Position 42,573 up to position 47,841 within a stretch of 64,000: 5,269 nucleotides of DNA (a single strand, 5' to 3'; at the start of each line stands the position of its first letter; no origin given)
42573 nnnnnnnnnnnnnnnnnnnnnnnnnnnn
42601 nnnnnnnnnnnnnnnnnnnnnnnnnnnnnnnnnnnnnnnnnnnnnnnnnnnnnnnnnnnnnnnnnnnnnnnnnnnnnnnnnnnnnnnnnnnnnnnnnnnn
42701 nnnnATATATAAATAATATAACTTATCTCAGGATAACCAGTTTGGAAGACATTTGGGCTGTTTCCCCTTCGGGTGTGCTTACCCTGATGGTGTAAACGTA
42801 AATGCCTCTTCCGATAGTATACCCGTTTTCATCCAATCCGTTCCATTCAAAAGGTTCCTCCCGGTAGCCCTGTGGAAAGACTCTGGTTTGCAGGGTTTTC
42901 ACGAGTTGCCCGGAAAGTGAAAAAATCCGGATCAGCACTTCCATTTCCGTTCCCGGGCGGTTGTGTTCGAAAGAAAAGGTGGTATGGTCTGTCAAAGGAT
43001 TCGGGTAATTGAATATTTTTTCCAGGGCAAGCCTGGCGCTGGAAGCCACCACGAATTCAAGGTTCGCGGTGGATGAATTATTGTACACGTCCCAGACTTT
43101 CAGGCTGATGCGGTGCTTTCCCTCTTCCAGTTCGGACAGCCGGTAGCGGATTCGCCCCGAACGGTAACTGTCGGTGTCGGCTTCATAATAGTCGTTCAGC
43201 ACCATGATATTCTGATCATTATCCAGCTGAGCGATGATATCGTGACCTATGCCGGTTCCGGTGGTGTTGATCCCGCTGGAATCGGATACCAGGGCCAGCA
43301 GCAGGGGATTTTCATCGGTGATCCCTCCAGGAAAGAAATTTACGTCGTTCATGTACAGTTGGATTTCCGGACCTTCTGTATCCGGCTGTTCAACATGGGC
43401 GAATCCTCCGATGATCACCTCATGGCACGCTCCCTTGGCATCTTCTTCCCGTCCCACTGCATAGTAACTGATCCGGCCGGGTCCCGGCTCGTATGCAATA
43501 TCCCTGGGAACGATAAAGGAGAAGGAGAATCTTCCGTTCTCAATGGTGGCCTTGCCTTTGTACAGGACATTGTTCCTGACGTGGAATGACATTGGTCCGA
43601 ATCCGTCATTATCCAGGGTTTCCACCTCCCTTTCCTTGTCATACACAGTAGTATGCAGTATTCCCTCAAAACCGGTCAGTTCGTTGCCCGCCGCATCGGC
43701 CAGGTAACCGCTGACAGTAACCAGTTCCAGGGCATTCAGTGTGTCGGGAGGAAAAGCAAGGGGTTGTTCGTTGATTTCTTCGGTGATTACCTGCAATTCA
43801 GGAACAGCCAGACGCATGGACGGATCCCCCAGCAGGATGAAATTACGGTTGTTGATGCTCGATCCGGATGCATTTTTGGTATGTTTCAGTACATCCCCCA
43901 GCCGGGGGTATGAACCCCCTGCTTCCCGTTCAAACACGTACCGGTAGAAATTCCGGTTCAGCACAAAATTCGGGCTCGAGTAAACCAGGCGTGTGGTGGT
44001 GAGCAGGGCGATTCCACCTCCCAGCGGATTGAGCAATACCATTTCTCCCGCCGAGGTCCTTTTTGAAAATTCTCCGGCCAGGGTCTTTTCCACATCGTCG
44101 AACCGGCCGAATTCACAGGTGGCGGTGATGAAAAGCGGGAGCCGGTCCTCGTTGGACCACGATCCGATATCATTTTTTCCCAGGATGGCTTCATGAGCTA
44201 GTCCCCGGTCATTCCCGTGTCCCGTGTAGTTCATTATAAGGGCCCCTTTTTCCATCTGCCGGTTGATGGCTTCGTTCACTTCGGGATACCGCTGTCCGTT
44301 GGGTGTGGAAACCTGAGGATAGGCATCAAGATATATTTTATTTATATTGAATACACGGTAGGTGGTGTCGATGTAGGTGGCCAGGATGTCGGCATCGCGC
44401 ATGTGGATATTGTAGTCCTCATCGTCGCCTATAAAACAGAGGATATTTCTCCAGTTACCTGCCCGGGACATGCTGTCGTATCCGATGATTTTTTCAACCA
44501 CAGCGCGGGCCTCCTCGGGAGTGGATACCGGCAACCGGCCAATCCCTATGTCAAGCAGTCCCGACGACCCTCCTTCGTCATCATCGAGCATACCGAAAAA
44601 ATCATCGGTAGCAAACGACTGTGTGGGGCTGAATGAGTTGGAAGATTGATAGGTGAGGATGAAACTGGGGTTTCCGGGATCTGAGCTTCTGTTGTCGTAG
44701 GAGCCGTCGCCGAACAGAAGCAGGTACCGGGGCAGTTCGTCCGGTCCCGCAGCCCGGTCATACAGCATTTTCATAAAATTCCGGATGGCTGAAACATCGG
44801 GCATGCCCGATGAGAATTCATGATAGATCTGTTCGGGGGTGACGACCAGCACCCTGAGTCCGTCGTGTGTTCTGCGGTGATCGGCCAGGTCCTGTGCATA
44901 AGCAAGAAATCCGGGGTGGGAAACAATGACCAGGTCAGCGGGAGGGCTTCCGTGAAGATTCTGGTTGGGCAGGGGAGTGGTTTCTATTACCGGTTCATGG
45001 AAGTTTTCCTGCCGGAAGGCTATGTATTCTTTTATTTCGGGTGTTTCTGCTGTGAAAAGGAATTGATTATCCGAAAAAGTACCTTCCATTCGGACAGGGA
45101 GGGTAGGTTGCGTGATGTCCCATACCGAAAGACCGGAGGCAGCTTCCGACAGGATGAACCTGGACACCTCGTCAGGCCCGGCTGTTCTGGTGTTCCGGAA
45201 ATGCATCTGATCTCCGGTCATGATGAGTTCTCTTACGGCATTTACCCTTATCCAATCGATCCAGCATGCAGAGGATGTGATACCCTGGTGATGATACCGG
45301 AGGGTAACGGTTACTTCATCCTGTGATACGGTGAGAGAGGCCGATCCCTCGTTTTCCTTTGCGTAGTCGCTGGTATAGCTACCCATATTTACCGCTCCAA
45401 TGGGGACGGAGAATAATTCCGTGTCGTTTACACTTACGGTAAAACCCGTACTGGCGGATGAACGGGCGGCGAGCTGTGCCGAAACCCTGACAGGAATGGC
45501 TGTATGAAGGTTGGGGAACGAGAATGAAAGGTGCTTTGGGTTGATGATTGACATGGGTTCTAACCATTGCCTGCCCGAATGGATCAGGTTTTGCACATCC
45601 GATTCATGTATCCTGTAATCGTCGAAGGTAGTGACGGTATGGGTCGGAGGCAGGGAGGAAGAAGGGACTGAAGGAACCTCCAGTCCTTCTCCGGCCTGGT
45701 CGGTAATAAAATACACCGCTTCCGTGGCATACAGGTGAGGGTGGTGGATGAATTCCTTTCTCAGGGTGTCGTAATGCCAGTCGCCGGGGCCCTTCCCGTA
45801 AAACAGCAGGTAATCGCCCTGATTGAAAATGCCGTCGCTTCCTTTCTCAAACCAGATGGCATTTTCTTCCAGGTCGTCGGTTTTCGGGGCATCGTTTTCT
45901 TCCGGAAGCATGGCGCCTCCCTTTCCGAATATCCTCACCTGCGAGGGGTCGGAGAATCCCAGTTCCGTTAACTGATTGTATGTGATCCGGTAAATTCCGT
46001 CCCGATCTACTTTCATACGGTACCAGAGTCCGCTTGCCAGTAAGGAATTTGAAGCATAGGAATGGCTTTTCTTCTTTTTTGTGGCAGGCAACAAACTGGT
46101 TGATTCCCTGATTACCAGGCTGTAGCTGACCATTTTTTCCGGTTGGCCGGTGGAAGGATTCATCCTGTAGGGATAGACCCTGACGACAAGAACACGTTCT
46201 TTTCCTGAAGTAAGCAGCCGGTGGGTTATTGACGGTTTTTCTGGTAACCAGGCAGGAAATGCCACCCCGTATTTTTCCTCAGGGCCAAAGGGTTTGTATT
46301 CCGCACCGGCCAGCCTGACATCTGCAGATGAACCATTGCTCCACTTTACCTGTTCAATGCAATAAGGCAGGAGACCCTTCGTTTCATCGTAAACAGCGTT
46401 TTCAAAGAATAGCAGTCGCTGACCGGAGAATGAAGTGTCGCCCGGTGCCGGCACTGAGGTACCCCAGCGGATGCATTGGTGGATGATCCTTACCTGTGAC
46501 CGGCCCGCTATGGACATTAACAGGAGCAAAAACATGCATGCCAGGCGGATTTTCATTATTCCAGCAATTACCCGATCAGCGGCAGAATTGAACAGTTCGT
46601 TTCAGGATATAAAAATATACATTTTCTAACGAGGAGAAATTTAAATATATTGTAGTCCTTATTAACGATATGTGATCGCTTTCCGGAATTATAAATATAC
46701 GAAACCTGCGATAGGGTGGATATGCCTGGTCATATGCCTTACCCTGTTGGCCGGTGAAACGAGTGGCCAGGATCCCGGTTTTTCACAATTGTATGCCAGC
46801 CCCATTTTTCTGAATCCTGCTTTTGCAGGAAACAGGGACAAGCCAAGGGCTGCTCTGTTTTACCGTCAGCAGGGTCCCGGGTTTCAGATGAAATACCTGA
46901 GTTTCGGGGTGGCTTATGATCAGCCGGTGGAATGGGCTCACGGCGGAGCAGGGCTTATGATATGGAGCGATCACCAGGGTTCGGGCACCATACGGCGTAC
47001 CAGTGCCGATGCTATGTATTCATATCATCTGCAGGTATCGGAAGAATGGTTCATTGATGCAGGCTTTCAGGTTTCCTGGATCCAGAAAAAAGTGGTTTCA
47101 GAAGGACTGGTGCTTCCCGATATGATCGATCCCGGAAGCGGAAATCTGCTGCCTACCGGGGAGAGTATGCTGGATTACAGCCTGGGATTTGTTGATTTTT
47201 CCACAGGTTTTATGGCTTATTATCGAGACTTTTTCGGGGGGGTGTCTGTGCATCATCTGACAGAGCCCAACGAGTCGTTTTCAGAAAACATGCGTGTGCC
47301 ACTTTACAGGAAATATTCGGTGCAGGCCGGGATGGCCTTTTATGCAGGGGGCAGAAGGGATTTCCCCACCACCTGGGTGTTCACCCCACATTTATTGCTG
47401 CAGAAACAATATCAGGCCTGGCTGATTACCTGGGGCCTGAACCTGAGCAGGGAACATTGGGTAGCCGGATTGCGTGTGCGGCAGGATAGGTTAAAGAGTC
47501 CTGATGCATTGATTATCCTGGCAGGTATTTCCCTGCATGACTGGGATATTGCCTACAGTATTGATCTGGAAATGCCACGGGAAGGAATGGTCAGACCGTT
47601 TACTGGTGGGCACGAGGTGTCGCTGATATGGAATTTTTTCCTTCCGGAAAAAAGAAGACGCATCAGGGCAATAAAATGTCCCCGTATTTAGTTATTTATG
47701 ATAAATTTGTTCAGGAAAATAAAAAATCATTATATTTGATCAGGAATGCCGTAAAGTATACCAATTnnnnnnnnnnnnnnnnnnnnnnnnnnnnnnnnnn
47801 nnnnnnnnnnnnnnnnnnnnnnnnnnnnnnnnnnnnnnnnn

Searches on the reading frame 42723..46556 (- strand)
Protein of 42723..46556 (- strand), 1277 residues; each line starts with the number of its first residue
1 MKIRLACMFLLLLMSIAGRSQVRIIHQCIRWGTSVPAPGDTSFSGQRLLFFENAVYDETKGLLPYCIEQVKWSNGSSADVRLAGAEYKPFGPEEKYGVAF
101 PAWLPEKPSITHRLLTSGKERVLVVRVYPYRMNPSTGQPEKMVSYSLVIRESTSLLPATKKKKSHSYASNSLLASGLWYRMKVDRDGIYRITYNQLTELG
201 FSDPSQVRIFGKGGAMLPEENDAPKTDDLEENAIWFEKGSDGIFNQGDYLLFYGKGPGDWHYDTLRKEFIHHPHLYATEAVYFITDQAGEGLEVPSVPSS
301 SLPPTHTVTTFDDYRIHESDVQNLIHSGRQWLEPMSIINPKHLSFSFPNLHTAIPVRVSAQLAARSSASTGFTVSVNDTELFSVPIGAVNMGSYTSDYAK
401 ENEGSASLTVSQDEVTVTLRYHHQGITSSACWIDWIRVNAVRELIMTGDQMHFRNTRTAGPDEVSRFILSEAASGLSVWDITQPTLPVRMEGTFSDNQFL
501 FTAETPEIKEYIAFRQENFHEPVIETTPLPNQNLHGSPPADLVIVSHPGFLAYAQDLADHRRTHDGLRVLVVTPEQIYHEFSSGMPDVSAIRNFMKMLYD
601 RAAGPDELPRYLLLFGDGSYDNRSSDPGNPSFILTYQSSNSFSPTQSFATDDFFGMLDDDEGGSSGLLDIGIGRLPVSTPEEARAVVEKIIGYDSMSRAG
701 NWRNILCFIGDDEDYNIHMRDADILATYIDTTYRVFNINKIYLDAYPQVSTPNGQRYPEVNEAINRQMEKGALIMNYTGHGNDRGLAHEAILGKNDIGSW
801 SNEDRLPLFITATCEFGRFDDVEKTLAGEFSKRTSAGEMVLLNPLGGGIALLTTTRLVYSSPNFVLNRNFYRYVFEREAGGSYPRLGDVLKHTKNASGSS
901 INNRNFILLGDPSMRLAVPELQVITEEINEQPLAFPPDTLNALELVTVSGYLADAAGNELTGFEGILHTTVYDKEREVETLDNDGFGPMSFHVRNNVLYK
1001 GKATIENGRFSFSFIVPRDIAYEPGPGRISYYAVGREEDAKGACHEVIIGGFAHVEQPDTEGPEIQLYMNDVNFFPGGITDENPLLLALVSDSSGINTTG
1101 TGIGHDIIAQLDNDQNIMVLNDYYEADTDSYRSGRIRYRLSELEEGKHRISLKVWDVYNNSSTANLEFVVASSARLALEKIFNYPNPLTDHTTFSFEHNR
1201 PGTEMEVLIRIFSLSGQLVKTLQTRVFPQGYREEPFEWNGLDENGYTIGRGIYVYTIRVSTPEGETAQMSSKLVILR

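Call 18: search_protein_families(library=ncbifam, proteins=[window:42723-46556:-], max_evalue=0.00001)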
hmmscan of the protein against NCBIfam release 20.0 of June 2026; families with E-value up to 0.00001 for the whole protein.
window:42723-46556:- (1277 aa): 4 families
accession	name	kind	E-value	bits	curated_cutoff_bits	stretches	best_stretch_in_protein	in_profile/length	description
NF033707.1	T9SS_sortase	equivalog_domain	0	1371.6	420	1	173-1276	2-1095/1095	type IX secretion system sortase PorU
NF052324.1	PorU_rel_Nterm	equivalog_domain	2.8e-50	171.4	450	1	178-919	32-768/879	putative type IX secretion system sortase PorU2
NF052323.1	T9SSA_dep_M6i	equivalog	1.1e-07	30.2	600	1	1158-1275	932-1041/1043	T9SS-dependent M6-like inactivated metalloprotease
NF052318.1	T9SS_sortase_N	equivalog_domain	2.9e-06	27.5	40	1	1-147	1-139/140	type IX secretion system sortase PorU, long form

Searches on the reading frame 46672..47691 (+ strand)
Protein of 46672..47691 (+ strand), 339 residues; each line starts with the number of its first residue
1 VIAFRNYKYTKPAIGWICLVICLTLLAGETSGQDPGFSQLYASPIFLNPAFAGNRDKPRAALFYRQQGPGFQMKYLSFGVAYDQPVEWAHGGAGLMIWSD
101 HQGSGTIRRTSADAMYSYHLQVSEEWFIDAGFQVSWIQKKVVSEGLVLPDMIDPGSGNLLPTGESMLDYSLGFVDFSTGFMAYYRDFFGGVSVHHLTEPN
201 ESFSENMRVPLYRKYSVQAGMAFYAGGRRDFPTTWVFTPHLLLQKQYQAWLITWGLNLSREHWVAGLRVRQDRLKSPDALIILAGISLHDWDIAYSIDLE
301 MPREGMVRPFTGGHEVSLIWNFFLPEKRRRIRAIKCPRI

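Call 18: search_protein_families(library=ncbifam, proteins=[window:46672-47691:+], max_evalue=0.00001)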
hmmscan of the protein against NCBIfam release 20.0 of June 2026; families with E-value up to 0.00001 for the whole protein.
window:46672-47691:+ (339 aa): 1 family
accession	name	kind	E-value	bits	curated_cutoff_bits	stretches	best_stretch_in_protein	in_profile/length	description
TIGR03519.1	T9SS_PorP_fam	subfamily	6e-50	170.3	90.55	1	17-322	8-292/292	PorP/SprF family type IX secretion system membrane protein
